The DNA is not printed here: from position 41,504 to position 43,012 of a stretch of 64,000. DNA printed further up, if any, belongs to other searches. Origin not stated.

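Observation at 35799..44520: Seven-gene co-directional cluster built from catalytically non-canonical versions of common folds: candidate undescribed system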

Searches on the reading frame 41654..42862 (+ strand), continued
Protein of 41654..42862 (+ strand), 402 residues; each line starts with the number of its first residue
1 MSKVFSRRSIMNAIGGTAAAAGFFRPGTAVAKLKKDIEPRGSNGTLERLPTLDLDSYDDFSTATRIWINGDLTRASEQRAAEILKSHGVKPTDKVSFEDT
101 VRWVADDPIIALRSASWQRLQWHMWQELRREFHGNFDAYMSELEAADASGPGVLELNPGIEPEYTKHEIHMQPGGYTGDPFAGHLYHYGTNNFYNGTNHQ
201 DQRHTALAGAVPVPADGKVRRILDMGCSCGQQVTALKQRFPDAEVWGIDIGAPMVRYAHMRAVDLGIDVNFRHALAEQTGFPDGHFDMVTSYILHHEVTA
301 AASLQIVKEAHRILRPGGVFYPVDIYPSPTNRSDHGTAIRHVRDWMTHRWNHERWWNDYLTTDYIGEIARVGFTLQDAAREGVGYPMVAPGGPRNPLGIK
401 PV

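Call 17: find_homologous_proteins(query=window:41654-42862:+)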
Query window:41654-42862:+ (402 aa): 1073 proteins with E <= 0.001 among 8000 candidates; the best 120 are listed.
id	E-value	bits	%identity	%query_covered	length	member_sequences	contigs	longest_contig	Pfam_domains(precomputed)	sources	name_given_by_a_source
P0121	1.6e-281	951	100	100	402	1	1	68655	PF13847.13,PF13489.13,PF05175.21,PF13649.13,PF01209.25,PF08241.19,PF08242.19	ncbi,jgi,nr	ncbi:MAG: class I SAM-dependent methyltransferase [Alphaproteobacteria bacterium]|nr:class I SAM-dep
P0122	1.0e-197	675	71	100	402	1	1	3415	PF13847.13,PF13489.13,PF05175.21,PF13649.13,PF01209.25,PF08241.19,PF08242.19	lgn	-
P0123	6.7e-195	666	69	100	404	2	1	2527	PF13847.13,PF13649.13,PF01209.25,PF08241.19,PF08242.19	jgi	jgi:ubiquinone/menaquinone biosynthesis C-methylase UbiE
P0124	7.3e-188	643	67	100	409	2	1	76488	PF13847.13,PF13489.13,PF13649.13,PF01209.25,PF08241.19,PF08242.19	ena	-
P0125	1.2e-187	642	74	89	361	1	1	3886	PF13847.13,PF13489.13,PF05175.21,PF13649.13,PF01209.25,PF08241.19,PF08242.19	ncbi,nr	ncbi:MAG: methyltransferase domain-containing protein, partial [Rhodospirillaceae bacterium]|nr:meth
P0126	3.0e-187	641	69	94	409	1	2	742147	PF13847.13,PF13489.13,PF13649.13,PF01209.25,PF08241.19,PF08242.19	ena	-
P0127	2.5e-184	631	65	100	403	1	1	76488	PF13847.13,PF05175.21,PF13649.13,PF01209.25,PF08241.19,PF08242.19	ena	-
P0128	2.7e-184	631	65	100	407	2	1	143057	PF13847.13,PF13489.13,PF05175.21,PF13649.13,PF01209.25,PF08241.19,PF08242.19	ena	-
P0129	1.2e-183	629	66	100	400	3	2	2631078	PF13847.13,PF05175.21,PF13649.13,PF01209.25,PF08241.19,PF08242.19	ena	-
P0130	7.1e-183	626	64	100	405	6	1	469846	PF13847.13,PF13489.13,PF13649.13,PF01209.25,PF08241.19,PF08242.19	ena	-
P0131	2.8e-182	624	63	100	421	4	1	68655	PF13847.13,PF13489.13,PF05175.21,PF13649.13,PF01209.25,PF08241.19,PF08242.19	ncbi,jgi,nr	ncbi:MAG: class I SAM-dependent methyltransferase [Alphaproteobacteria bacterium]|nr:class I SAM-dep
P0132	2.9e-182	624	64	100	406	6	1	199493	PF13847.13,PF13649.13,PF01209.25,PF08241.19,PF08242.19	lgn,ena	-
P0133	4.7e-182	624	64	100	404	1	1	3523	PF13847.13,PF05175.21,PF13649.13,PF01209.25,PF08241.19,PF08242.19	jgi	-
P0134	2.8e-181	621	65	100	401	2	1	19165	PF13847.13,PF13489.13,PF05175.21,PF13649.13,PF01209.25,PF08241.19,PF08242.19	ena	-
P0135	3.3e-179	614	65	100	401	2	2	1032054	PF13847.13,PF13489.13,PF05175.21,PF13649.13,PF01209.25,PF08241.19,PF08242.19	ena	-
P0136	4.5e-179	614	65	100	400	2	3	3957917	PF13847.13,PF05175.21,PF13649.13,PF01209.25,PF08241.19,PF08242.19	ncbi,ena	-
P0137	1.8e-178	612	66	96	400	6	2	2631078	PF13847.13,PF05175.21,PF13649.13,PF01209.25,PF08241.19,PF08242.19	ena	-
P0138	3.2e-178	611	64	100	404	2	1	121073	PF13847.13,PF13649.13,PF01209.25,PF08241.19,PF08242.19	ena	-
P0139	5.5e-178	610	64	100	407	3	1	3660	PF13847.13,PF13649.13,PF01209.25,PF08241.19,PF08242.19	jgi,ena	-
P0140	7.4e-178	610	64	100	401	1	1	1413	PF13847.13,PF13489.13,PF05175.21,PF13649.13,PF01209.25,PF08241.19,PF08242.19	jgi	-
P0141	3.4e-177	608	64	100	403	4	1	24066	PF13847.13,PF13489.13,PF05175.21,PF13649.13,PF01209.25,PF08241.19,PF08242.19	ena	-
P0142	1.8e-176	605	64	100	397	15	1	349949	PF13847.13,PF13489.13,PF13649.13,PF01209.25,PF08241.19,PF08242.19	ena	-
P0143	8.5e-176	603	63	100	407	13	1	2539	PF13847.13,PF13489.13,PF05175.21,PF13649.13,PF01209.25,PF08241.19,PF08242.19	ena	-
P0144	1.4e-174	599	64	100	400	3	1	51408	PF13847.13,PF13489.13,PF05175.21,PF13649.13,PF01209.25,PF08241.19,PF08242.19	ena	-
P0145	1.8e-174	599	62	100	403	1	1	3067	PF13847.13,PF13489.13,PF05175.21,PF13649.13,PF01209.25,PF08241.19,PF08242.19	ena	-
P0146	3.8e-174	597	63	100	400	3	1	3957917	PF13847.13,PF13489.13,PF05175.21,PF13649.13,PF01209.25,PF08241.19,PF08242.19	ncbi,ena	-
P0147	1.0e-172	593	66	89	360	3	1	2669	PF13847.13,PF13489.13,PF05175.21,PF13649.13,PF01209.25,PF08241.19,PF08242.19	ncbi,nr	ncbi:MAG: class I SAM-dependent methyltransferase, partial [Rhodospirillaceae bacterium]|nr:class I 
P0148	3.6e-172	591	62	100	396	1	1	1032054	PF13847.13,PF05175.21,PF13649.13,PF01209.25,PF08241.19,PF08242.19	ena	-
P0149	4.3e-170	584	62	100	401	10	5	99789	PF13847.13,PF13489.13,PF05175.21,PF13649.13,PF01209.25,PF08241.19,PF08242.19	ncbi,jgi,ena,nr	ncbi:MAG: class I SAM-dependent methyltransferase [Rhodospirillaceae bacterium]|jgi:ubiquinone/menaq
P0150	5.2e-169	581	62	100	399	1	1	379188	PF13847.13,PF13489.13,PF05175.21,PF13649.13,PF01209.25,PF08241.19,PF08242.19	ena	-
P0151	7.9e-169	580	63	100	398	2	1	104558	PF13847.13,PF13489.13,PF13649.13,PF01209.25,PF08241.19,PF08242.19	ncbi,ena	-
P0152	1.7e-168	579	62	100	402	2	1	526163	PF13847.13,PF13489.13,PF05175.21,PF13649.13,PF01209.25,PF08241.19,PF08242.19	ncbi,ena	-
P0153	4.5e-168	577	64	94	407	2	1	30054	PF13847.13,PF13489.13,PF13649.13,PF01209.25,PF08241.19,PF08242.19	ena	-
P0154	2.7e-167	575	61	100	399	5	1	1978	PF13847.13,PF13489.13,PF05175.21,PF13649.13,PF01209.25,PF08241.19,PF08242.19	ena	-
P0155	1.7e-164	566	63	96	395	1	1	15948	PF13847.13,PF13489.13,PF05175.21,PF13649.13,PF01209.25,PF08241.19,PF08242.19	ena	-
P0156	3.5e-164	565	61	97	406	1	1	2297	PF13847.13,PF13489.13,PF05175.21,PF13649.13,PF01209.25,PF08241.19,PF08242.19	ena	-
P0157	7.4e-162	557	61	95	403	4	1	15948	PF13847.13,PF05175.21,PF13649.13,PF01209.25,PF08241.19,PF08242.19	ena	-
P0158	6.3e-161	554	63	94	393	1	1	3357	PF13847.13,PF13489.13,PF05175.21,PF13649.13,PF01209.25,PF08241.19,PF08242.19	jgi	jgi:SAM-dependent methyltransferase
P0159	2.2e-160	552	63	95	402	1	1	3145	PF13847.13,PF13489.13,PF05175.21,PF13649.13,PF01209.25,PF08241.19,PF08242.19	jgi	-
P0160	4.5e-157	541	58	99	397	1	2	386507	PF13847.13,PF13489.13,PF05175.21,PF13649.13,PF01209.25,PF08241.19,PF08242.19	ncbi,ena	-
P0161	1.9e-156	539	62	93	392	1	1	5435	PF13847.13,PF13489.13,PF05175.21,PF13649.13,PF02390.24,PF01209.25,PF08241.19,PF08242.19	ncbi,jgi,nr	ncbi:MAG: class I SAM-dependent methyltransferase [Alphaproteobacteria bacterium]|nr:class I SAM-dep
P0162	5.8e-154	531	57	98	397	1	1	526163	PF13847.13,PF13489.13,PF05175.21,PF13649.13,PF01209.25,PF08241.19,PF08242.19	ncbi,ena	-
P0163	6.7e-154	531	60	95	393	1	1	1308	PF13847.13,PF13489.13,PF13649.13,PF01209.25,PF08241.19,PF08242.19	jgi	-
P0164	5.1e-153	528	60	93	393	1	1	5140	PF13847.13,PF13489.13,PF05175.21,PF13649.13,PF01209.25,PF08241.19,PF08242.19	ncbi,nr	ncbi:MAG: class I SAM-dependent methyltransferase [Rhodospirillaceae bacterium]|nr:class I SAM-depen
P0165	5.4e-152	525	59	97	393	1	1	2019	PF13847.13,PF13489.13,PF06325.20,PF02353.27,PF05175.21,PF13649.13,PF01209.25,PF08241.19,PF08242.19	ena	-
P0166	6.7e-150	518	61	89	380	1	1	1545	PF13847.13,PF13649.13,PF01209.25,PF08241.19,PF08242.19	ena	-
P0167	2.8e-147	509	57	94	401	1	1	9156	PF13847.13,PF13649.13,PF01209.25,PF08241.19,PF08242.19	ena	-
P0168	4.1e-147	508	58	94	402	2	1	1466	PF13847.13,PF05175.21,PF13649.13,PF01209.25,PF08241.19,PF08242.19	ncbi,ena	-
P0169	7.0e-146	504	61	85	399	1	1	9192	PF13847.13,PF13489.13,PF05175.21,PF13649.13,PF01209.25,PF08241.19,PF08242.19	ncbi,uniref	ncbi:class I SAM-dependent methyltransferase [Povalibacter sp.]|uniref:class I SAM-dependent methylt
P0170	1.7e-144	500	58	94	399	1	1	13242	PF13847.13,PF13649.13,PF01209.25,PF08241.19,PF08242.19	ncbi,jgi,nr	ncbi:MAG: class I SAM-dependent methyltransferase [Alphaproteobacteria bacterium]|nr:class I SAM-dep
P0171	2.1e-144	500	59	88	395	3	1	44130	PF13847.13,PF13489.13,PF05175.21,PF13649.13,PF01209.25,PF08241.19,PF08242.19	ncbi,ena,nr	ncbi:MAG: class I SAM-dependent methyltransferase [Rhodospirillaceae bacterium]|nr:class I SAM-depen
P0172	1.4e-140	487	55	93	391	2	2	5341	PF13847.13,PF13489.13,PF05175.21,PF13649.13,PF01209.25,PF08241.19,PF08242.19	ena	-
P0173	2.0e-139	483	56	94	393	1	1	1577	PF13847.13,PF13489.13,PF05175.21,PF13649.13,PF01209.25,PF08241.19,PF08242.19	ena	-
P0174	2.5e-139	483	56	94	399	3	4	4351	PF13847.13,PF13489.13,PF05175.21,PF13649.13,PF00891.25,PF01209.25,PF08241.19,PF08242.19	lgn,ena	-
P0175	4.2e-139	482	53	100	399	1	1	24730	PF13847.13,PF13489.13,PF05175.21,PF13649.13,PF01209.25,PF08241.19,PF08242.19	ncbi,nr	ncbi:MAG: class I SAM-dependent methyltransferase [Rhodobacteraceae bacterium]|nr:class I SAM-depend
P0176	4.6e-139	482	55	99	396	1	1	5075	PF13847.13,PF13489.13,PF05175.21,PF13649.13,PF01209.25,PF08241.19,PF08242.19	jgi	jgi:SAM-dependent methyltransferase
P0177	6.5e-139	481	54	99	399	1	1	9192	PF13847.13,PF13489.13,PF05175.21,PF13649.13,PF01209.25,PF08241.19,PF08242.19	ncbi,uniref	ncbi:class I SAM-dependent methyltransferase [Povalibacter sp.]|uniref:class I SAM-dependent methylt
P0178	1.6e-138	480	55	99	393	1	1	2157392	PF13847.13,PF13489.13,PF05175.21,PF13649.13,PF01209.25,PF08241.19,PF08242.19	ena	-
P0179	1.9e-138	480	69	74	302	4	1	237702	PF13847.13,PF13489.13,PF13649.13,PF01209.25,PF08241.19,PF08242.19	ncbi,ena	-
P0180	2.5e-137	476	54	96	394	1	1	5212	PF13847.13,PF13489.13,PF05175.21,PF13649.13,PF01209.25,PF08241.19,PF08242.19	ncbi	-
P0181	7.2e-137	475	52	99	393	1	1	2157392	PF13847.13,PF13489.13,PF05175.21,PF13649.13,PF01209.25,PF08241.19,PF08242.19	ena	-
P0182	1.3e-136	474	55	94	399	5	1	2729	PF13847.13,PF13489.13,PF13649.13,PF01209.25,PF08241.19,PF08242.19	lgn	-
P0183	1.4e-136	474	56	87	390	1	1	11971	PF13847.13,PF13489.13,PF05175.21,PF13649.13,PF01209.25,PF08241.19,PF08242.19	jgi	jgi:ubiquinone/menaquinone biosynthesis C-methylase UbiE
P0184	5.8e-135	468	57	91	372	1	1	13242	PF13847.13,PF13489.13,PF05175.21,PF13649.13,PF01209.25,PF08241.19,PF08242.19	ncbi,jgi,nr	ncbi:MAG: class I SAM-dependent methyltransferase [Alphaproteobacteria bacterium]|nr:class I SAM-dep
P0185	6.2e-135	468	53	93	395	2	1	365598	PF13847.13,PF13489.13,PF05175.21,PF13649.13,PF01209.25,PF08241.19,PF08242.19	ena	-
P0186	1.7e-134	467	53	99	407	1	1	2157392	PF13847.13,PF13489.13,PF05175.21,PF13649.13,PF01209.25,PF08241.19,PF08242.19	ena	-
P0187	3.2e-134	466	53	98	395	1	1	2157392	PF13847.13,PF13489.13,PF05175.21,PF13649.13,PF01209.25,PF08241.19,PF08242.19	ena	-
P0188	4.2e-134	466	54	97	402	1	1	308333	PF13847.13,PF13489.13,PF05175.21,PF13649.13,PF01209.25,PF08241.19,PF08242.19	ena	-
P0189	1.5e-133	464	54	95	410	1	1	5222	PF13847.13,PF13489.13,PF05175.21,PF13649.13,PF01209.25,PF08241.19,PF08242.19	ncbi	-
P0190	2.2e-133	463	70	69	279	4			PF13847.13,PF13489.13,PF05175.21,PF13649.13,PF01209.25,PF08241.19,PF08242.19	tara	tara:strand:- start:395 stop:1234 length:840 start_codon:yes stop_codon:yes gene_type:complete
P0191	1.1e-132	461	54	91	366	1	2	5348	PF13847.13,PF13489.13,PF05175.21,PF13649.13,PF01209.25,PF08241.19,PF08242.19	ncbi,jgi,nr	ncbi:MAG: class I SAM-dependent methyltransferase [Alphaproteobacteria bacterium]|nr:class I SAM-dep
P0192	1.7e-131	457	52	93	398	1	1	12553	PF13847.13,PF13489.13,PF06325.20,PF05175.21,PF13649.13,PF03141.23,PF01209.25,PF08241.19,PF08242.19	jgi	jgi:ubiquinone/menaquinone biosynthesis C-methylase UbiE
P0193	1.8e-131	457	56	91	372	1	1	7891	PF13847.13,PF13489.13,PF05175.21,PF13649.13,PF01209.25,PF08241.19,PF08242.19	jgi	jgi:ubiquinone/menaquinone biosynthesis C-methylase UbiE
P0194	2.5e-131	456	53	94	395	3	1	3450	PF13847.13,PF13489.13,PF05175.21,PF13649.13,PF01209.25,PF08241.19,PF08242.19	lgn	-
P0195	9.0e-131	455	53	93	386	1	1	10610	PF13847.13,PF13489.13,PF05175.21,PF13649.13,PF01209.25,PF08241.19,PF08242.19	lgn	-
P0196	1.2e-130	454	54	93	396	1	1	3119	PF13847.13,PF13489.13,PF05175.21,PF13649.13,PF01209.25,PF08241.19,PF08242.19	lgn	-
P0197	2.3e-130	453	51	99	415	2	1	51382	PF13847.13,PF13489.13,PF05175.21,PF13649.13,PF01209.25,PF08241.19,PF08242.19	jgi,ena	-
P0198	2.9e-130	453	54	91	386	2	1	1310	PF13847.13,PF13489.13,PF05175.21,PF13649.13,PF01209.25,PF08241.19,PF08242.19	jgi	jgi:ubiquinone/menaquinone biosynthesis C-methylase UbiE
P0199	9.6e-130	451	54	94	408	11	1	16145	PF13847.13,PF13489.13,PF05175.21,PF13649.13,PF01209.25,PF08241.19,PF08242.19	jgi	jgi:SAM-dependent methyltransferase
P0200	2.3e-128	447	52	94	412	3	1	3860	PF13847.13,PF13489.13,PF05175.21,PF13649.13,PF03141.23,PF01209.25,PF08241.19,PF08242.19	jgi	-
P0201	5.5e-128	445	53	96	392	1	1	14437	PF13847.13,PF13649.13,PF01209.25,PF08241.19,PF08242.19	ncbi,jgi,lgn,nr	ncbi:MAG: class I SAM-dependent methyltransferase [Alphaproteobacteria bacterium]|nr:class I SAM-dep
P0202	1.2e-127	444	50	99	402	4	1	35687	PF13847.13,PF13649.13,PF01209.25,PF08241.19,PF08242.19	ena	-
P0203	6.6e-127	442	52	91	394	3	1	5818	PF13847.13,PF13489.13,PF05175.21,PF13649.13,PF01209.25,PF08241.19,PF08242.19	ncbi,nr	ncbi:MAG: class I SAM-dependent methyltransferase [Rhodospirillaceae bacterium]|nr:class I SAM-depen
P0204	9.5e-127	441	52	94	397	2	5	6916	PF13847.13,PF13489.13,PF05175.21,PF13649.13,PF01728.26,PF01209.25,PF08241.19,PF08242.19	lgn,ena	-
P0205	9.5e-127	441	53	93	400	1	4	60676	PF13847.13,PF13489.13,PF05175.21,PF13649.13,PF01209.25,PF08241.19,PF08242.19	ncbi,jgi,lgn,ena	jgi:ubiquinone/menaquinone biosynthesis C-methylase UbiE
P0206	2.0e-126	440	51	93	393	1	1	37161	PF13847.13,PF13489.13,PF05175.21,PF13649.13,PF02390.24,PF03141.23,PF01209.25,PF08241.19,PF08242.19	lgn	-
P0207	2.6e-126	440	51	93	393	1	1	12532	PF13847.13,PF13489.13,PF05175.21,PF13649.13,PF01209.25,PF08241.19,PF08242.19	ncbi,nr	ncbi:MAG: class I SAM-dependent methyltransferase [Rhodobacteraceae bacterium]|nr:class I SAM-depend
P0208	2.7e-126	440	54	91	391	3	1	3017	PF13847.13,PF13489.13,PF13649.13,PF01209.25,PF08241.19,PF08242.19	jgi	jgi:ubiquinone/menaquinone biosynthesis C-methylase UbiE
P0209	5.9e-126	439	53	93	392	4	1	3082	PF13847.13,PF13489.13,PF05175.21,PF13649.13,PF01209.25,PF08241.19,PF08242.19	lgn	-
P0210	8.6e-126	438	54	87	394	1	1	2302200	PF13847.13,PF13489.13,PF02353.27,PF05175.21,PF13649.13,PF01209.25,PF08241.19,PF08242.19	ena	-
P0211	1.7e-125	437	53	93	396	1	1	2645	PF13847.13,PF13489.13,PF05175.21,PF13649.13,PF01209.25,PF08241.19,PF08242.19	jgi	-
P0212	1.8e-125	437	52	93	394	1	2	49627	PF13847.13,PF13489.13,PF05175.21,PF13649.13,PF02390.24,PF01209.25,PF08241.19,PF08242.19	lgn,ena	-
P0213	2.1e-125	437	49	99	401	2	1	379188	PF13847.13,PF13489.13,PF05175.21,PF13649.13,PF01209.25,PF08241.19,PF08242.19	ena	-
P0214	3.7e-125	436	51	99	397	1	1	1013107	PF13847.13,PF13489.13,PF05175.21,PF13649.13,PF01209.25,PF08241.19,PF08242.19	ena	-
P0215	4.7e-125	436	51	93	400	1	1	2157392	PF13847.13,PF13489.13,PF02353.27,PF05175.21,PF13649.13,PF01209.25,PF08241.19,PF08242.19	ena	-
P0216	5.1e-125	436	51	94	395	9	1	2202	PF13847.13,PF13489.13,PF13649.13,PF01209.25,PF08241.19,PF08242.19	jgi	-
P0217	6.0e-125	435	52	92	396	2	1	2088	PF13847.13,PF13489.13,PF05175.21,PF13649.13,PF01209.25,PF08241.19,PF08242.19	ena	-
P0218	8.1e-125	435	52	99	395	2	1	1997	PF13847.13,PF13489.13,PF05175.21,PF13649.13,PF01209.25,PF08241.19,PF08242.19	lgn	-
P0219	9.6e-125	435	53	85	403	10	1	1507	PF13847.13,PF13489.13,PF13649.13,PF01209.25,PF08241.19,PF08242.19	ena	-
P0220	2.2e-124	434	53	93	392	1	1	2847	PF13847.13,PF13489.13,PF02353.27,PF05175.21,PF13649.13,PF01209.25,PF08241.19,PF08242.19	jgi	jgi:ubiquinone/menaquinone biosynthesis C-methylase UbiE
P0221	3.6e-124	433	52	92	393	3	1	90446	PF13847.13,PF13489.13,PF02353.27,PF05175.21,PF13649.13,PF01209.25,PF08241.19,PF08242.19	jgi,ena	-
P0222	7.5e-124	432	50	99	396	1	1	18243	PF13847.13,PF13489.13,PF05175.21,PF13649.13,PF01209.25,PF08241.19,PF08242.19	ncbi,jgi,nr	ncbi:MAG: methyltransferase domain-containing protein [Alphaproteobacteria bacterium]|nr:methyltrans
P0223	8.1e-124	432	50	99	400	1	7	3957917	PF13847.13,PF13489.13,PF05175.21,PF13649.13,PF01209.25,PF08241.19,PF08242.19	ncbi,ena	-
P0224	9.3e-124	431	50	99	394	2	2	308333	PF13847.13,PF13489.13,PF05175.21,PF13649.13,PF01209.25,PF08241.19,PF08242.19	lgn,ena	-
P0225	1.2e-123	431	51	95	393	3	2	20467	PF13847.13,PF13489.13,PF13649.13,PF01209.25,PF08241.19,PF08242.19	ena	-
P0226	1.4e-123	431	61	74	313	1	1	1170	PF13847.13,PF13489.13,PF05175.21,PF13649.13,PF01209.25,PF08241.19,PF08242.19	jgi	jgi:SAM-dependent methyltransferase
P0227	1.5e-123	431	52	93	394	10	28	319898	PF13847.13,PF13489.13,PF13649.13,PF01209.25,PF08241.19,PF08242.19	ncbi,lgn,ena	-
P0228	1.6e-123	431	53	93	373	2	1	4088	PF13847.13,PF13489.13,PF02353.27,PF05175.21,PF13649.13,PF01209.25,PF08241.19,PF08242.19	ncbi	ncbi:MAG: methyltransferase domain-containing protein, partial [Gammaproteobacteria bacterium]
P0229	1.7e-123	431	52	94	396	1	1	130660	PF13847.13,PF13489.13,PF05175.21,PF13649.13,PF01209.25,PF08241.19,PF08242.19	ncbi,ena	-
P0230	1.8e-123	431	51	94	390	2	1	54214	PF13847.13,PF13489.13,PF13649.13,PF01209.25,PF08241.19,PF08242.19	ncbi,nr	ncbi:MAG: class I SAM-dependent methyltransferase [Rhodospirillaceae bacterium]|nr:class I SAM-depen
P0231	5.6e-123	429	52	92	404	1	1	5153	PF13847.13,PF13489.13,PF05175.21,PF13649.13,PF01209.25,PF08241.19,PF08242.19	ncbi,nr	ncbi:MAG: class I SAM-dependent methyltransferase [Rhodobacteraceae bacterium]|nr:class I SAM-depend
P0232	5.9e-123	429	52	92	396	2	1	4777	PF13847.13,PF13489.13,PF05175.21,PF13649.13,PF01209.25,PF08241.19,PF08242.19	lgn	-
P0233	7.3e-123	429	51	92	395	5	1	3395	PF13847.13,PF13489.13,PF05175.21,PF13649.13,PF01209.25,PF08241.19,PF08242.19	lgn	-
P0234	7.9e-123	428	51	92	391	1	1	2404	PF13847.13,PF13489.13,PF05175.21,PF13649.13,PF01209.25,PF08241.19,PF08242.19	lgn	-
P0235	9.5e-123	428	51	93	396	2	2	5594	PF13847.13,PF13489.13,PF13649.13,PF01209.25,PF08241.19,PF08242.19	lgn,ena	-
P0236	1.4e-122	428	49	99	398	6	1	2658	PF13847.13,PF13489.13,PF05175.21,PF13649.13,PF01209.25,PF08241.19,PF08242.19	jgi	jgi:ubiquinone/menaquinone biosynthesis C-methylase UbiE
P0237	1.8e-122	427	50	99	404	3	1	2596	PF13847.13,PF13489.13,PF13649.13,PF01209.25,PF08241.19,PF08242.19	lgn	-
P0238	1.8e-122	427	49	99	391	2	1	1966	PF13847.13,PF13489.13,PF05175.21,PF13649.13,PF01209.25,PF08241.19,PF08242.19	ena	-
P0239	1.9e-122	427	51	93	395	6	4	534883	PF13847.13,PF13489.13,PF05175.21,PF13649.13,PF01209.25,PF08241.19,PF08242.19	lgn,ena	-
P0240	2.1e-122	427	51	99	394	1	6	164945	PF13847.13,PF13489.13,PF05175.21,PF13649.13,PF01209.25,PF08241.19,PF08242.19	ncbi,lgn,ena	-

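Call 18: find_encoding_contigs(protein=P0136, flank=10000, max_places=1)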
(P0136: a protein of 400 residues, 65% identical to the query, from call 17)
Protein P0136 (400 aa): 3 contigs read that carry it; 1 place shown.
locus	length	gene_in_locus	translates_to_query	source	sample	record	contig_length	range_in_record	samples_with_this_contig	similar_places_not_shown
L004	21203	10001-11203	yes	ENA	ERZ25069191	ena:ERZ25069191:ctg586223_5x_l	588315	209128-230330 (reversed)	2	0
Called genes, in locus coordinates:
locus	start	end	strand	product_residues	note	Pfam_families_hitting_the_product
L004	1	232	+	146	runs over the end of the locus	PF00106:adh_short, PF08659:KR, PF13561:adh_short_C2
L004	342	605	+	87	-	-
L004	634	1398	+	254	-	PF00106:adh_short, PF01370:Epimerase (weak), PF08659:KR, PF13561:adh_short_C2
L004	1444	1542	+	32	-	-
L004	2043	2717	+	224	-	-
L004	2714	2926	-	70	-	PF13683:rve_3, PF13333:rve_2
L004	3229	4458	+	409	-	PF13936:HTH_38, PF00665:rve (weak)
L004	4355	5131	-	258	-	PF13276:HTH_21, PF00665:rve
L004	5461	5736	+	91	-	PF01527:HTH_Tnp_1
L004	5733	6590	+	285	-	PF13276:HTH_21, PF00665:rve, PF13683:rve_3 (weak), PF13333:rve_2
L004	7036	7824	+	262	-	PF13936:HTH_38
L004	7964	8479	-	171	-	PF13384:HTH_23 (weak), PF13518:HTH_28, PF13551:HTH_29, PF13565:HTH_32, PF13592:HTH_33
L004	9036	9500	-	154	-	PF12680:SnoaL_2 (weak), PF14534:DUF4440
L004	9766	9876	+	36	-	-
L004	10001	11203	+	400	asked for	PF05175:MTS (weak), PF01209:Ubie_methyltran, PF08241:Methyltransf_11, PF08242:Methyltransf_12, PF13649:Methyltransf_25, PF13847:Methyltransf_31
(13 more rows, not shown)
